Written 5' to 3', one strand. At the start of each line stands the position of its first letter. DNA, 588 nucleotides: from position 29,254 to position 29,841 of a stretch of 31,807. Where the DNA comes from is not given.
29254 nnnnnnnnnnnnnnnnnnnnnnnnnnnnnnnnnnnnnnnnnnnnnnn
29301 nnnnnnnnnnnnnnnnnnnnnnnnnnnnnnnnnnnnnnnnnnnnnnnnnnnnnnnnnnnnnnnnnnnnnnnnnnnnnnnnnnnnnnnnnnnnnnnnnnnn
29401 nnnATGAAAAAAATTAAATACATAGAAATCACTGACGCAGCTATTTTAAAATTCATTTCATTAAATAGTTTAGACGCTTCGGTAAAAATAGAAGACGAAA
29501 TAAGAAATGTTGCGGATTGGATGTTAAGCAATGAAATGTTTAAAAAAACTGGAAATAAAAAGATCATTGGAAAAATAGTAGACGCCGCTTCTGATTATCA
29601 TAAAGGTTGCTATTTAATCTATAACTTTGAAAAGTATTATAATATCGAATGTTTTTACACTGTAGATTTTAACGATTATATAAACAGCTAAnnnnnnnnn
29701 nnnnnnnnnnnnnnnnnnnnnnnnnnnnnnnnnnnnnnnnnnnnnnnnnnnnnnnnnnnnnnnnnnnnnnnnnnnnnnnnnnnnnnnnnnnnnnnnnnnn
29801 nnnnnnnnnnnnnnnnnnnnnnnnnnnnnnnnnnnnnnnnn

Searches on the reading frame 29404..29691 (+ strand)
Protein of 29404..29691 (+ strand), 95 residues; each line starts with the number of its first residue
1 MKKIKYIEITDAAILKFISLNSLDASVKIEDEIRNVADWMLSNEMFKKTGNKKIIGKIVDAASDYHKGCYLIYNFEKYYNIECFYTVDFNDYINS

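Call 11: search_protein_families(library=pfam, proteins=[window:29404-29691:+], max_evalue=0.01)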
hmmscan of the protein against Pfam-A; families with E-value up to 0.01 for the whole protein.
window:29404-29691:+ (95 aa): 0 families

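Call 49: search_protein_families(library=phrogs, proteins=[window:29404-29691:+], max_evalue=0.01)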
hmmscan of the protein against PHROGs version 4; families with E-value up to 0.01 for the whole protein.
window:29404-29691:+ (95 aa): 1 family
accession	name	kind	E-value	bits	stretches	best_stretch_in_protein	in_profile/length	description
phrog_7064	-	tail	0.0088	16.1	1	7-86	171-245/365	tail protein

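Call 50: search_protein_families(library=ncbifam, proteins=[window:29404-29691:+], max_evalue=0.01)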
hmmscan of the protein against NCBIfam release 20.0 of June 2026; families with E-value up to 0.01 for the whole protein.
window:29404-29691:+ (95 aa): 0 families

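Call 65: search_solved_structures(query=window:29404-29691:+, max_evalue=1)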
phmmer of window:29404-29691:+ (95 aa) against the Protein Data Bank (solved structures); distinct sequences matched with E-value up to 1: 3.
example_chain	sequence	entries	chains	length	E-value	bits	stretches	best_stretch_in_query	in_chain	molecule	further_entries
5wt1_A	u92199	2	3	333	0.08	16.9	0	6-59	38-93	tRNA (guanine(37)-N1)-methyltransferase Trm5a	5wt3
5hji_A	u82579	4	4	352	0.094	16.6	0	6-59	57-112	tRNA (guanine(37)-N1)-methyltransferase Trm5a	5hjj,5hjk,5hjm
3o2r_A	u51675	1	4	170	0.8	13.7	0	20-77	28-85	Ribonuclease III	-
